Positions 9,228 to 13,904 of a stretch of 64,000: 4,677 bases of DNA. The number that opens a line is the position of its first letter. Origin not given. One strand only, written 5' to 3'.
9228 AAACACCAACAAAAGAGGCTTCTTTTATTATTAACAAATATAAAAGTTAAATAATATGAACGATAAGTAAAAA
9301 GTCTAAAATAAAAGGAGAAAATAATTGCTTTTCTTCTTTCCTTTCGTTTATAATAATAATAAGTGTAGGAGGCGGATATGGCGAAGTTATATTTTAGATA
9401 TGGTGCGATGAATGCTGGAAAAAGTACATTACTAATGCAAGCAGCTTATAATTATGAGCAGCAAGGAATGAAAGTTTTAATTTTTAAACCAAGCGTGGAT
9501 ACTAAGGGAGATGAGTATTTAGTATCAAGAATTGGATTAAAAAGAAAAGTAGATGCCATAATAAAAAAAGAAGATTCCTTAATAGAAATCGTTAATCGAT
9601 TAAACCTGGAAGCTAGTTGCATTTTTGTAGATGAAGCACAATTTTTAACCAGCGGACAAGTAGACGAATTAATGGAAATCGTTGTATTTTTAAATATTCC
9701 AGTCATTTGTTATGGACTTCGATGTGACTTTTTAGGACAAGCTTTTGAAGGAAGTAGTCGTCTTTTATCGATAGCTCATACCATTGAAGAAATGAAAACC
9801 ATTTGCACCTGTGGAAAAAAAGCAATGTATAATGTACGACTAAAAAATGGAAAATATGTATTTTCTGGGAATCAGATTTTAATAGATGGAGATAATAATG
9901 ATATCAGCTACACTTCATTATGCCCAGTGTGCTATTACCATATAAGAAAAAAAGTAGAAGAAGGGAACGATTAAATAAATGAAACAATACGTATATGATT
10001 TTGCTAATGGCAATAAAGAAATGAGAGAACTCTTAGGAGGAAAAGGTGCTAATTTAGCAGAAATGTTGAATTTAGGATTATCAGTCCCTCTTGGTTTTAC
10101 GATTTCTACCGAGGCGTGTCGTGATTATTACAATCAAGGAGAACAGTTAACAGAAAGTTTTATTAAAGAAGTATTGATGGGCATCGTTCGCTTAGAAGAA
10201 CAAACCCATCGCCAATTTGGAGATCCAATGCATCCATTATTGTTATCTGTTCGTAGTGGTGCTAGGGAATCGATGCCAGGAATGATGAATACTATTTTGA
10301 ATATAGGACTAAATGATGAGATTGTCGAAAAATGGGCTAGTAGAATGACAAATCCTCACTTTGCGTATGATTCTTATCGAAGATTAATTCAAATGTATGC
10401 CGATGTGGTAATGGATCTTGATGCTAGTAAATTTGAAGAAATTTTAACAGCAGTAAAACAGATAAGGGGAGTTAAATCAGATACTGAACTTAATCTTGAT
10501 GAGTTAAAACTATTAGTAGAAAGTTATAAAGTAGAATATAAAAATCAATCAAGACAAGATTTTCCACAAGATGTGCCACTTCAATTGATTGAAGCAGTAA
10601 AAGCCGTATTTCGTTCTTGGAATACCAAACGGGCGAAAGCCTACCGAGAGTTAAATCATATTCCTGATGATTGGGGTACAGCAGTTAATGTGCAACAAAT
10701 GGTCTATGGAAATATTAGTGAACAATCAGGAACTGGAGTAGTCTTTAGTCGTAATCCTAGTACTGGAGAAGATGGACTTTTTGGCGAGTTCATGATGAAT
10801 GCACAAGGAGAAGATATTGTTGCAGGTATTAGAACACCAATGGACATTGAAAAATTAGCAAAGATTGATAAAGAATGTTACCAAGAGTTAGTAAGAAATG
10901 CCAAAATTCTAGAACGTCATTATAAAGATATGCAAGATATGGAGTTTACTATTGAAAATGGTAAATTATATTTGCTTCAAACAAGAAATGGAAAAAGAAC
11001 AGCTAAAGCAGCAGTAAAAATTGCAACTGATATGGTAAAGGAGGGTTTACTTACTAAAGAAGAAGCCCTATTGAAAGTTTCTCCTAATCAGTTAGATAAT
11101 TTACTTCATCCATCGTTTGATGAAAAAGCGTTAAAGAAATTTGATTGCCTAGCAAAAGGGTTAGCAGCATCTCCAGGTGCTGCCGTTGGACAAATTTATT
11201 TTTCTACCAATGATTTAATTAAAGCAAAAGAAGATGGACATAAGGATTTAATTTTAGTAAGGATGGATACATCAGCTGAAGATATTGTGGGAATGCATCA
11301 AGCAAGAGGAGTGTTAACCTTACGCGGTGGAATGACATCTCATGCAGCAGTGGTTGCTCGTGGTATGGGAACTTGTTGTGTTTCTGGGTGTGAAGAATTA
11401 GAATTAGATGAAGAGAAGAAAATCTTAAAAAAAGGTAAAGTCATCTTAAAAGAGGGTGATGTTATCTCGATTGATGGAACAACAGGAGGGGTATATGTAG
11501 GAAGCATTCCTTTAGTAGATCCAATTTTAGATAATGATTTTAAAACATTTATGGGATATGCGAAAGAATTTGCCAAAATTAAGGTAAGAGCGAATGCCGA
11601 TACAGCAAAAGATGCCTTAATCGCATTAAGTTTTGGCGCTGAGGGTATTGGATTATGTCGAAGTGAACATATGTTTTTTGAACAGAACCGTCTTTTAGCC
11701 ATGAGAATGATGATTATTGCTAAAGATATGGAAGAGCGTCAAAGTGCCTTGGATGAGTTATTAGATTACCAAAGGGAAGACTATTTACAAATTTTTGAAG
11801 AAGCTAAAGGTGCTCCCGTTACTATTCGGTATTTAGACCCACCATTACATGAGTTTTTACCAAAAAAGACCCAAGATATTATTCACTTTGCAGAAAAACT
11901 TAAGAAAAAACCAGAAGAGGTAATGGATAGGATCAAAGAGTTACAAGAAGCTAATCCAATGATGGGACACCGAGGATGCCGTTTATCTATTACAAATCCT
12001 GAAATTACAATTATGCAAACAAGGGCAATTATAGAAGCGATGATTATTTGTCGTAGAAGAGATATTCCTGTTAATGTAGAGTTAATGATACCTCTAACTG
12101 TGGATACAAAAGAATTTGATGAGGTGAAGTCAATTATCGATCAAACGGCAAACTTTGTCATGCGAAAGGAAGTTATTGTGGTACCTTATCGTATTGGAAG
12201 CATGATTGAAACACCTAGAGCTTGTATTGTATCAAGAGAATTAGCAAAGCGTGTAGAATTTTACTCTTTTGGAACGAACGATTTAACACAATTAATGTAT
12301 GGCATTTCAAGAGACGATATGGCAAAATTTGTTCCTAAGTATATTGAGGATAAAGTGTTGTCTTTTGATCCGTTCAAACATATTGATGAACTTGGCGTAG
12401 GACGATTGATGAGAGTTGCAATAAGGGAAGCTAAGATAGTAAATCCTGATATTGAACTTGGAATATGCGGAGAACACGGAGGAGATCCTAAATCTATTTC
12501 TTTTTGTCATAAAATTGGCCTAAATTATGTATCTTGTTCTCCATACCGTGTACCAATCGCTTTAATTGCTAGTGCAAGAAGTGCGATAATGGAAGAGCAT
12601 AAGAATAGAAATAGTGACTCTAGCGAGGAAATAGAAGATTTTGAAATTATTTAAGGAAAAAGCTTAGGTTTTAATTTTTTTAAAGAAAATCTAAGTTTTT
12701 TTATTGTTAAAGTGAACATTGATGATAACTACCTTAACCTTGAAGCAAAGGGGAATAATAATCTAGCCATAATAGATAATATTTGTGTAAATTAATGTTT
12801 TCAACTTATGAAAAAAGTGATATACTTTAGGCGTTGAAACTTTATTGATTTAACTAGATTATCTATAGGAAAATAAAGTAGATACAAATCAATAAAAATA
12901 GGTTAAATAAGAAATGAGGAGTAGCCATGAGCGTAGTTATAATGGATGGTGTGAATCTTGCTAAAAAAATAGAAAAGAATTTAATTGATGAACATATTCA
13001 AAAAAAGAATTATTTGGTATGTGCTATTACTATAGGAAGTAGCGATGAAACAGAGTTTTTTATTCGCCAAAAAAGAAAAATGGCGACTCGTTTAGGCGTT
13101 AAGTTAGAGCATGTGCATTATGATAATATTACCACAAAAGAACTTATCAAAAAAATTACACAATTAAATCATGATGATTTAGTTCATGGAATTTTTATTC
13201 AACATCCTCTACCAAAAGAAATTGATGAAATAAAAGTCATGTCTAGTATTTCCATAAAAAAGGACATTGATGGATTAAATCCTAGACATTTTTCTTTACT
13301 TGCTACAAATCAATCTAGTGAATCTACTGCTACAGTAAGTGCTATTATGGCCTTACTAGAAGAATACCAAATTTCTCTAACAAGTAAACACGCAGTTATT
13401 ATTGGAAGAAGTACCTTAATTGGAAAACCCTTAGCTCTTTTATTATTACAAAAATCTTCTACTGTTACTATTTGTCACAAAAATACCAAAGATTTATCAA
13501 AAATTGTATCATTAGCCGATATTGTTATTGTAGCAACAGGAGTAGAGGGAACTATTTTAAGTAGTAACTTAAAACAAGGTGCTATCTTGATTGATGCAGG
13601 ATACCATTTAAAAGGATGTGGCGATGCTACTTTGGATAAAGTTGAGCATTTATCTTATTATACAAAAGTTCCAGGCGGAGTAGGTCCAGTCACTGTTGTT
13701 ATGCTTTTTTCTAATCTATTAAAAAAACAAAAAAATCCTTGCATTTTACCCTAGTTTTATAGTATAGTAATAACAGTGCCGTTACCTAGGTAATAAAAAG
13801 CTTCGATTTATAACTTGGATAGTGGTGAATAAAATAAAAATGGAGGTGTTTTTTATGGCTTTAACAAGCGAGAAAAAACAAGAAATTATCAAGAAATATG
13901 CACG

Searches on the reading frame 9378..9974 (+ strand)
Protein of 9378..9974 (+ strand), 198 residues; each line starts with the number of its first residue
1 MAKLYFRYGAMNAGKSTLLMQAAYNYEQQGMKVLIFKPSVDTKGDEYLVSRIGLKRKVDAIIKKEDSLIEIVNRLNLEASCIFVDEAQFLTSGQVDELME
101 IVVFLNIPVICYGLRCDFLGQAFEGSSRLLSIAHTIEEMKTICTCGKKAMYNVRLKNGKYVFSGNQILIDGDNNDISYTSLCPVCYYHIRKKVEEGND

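Call 55: search_protein_families(library=pfam, proteins=[window:9378-9974:+], max_evalue=0.01)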
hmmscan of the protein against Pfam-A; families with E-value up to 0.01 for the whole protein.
window:9378-9974:+ (198 aa): 5 families
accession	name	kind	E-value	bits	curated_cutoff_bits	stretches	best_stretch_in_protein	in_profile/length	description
PF00265.24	TK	-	4.6e-41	141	20.6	1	3-186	2-176/176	Thymidine kinase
PF25199.1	nSTAND_NTPase5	-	0.00013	22.3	34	1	9-45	48-85/145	Novel STAND NTPase 5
PF13604.12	AAA_30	-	0.00028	21.1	27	1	13-112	29-122/191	AAA domain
PF13401.12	AAA_22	-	0.00029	21.6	27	1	8-107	11-110/130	AAA domain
PF02562.22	PhoH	-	0.0059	16.6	27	0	3-68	20-87/205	PhoH-like protein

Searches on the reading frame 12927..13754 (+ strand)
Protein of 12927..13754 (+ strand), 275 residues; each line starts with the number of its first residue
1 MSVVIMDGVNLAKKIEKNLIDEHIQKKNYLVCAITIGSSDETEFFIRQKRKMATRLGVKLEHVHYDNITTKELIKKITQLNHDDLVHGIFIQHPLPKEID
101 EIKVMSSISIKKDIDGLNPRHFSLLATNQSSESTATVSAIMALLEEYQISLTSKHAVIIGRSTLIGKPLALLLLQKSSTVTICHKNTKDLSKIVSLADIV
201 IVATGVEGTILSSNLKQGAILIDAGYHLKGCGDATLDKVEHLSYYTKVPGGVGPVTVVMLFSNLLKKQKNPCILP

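Call 55: search_protein_families(library=pfam, proteins=[window:12927-13754:+], max_evalue=0.01)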
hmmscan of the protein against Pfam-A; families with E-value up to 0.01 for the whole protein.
window:12927-13754:+ (275 aa): 2 families
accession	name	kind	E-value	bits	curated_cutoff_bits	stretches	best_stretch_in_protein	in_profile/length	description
PF02882.25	THF_DHG_CYH_C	-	5e-44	149.9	27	1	123-269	6-157/160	Tetrahydrofolate dehydrogenase/cyclohydrolase, NAD(P)-binding domain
PF00763.28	THF_DHG_CYH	-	1.9e-23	83.4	32.8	1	6-115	1-115/115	Tetrahydrofolate dehydrogenase/cyclohydrolase, catalytic domain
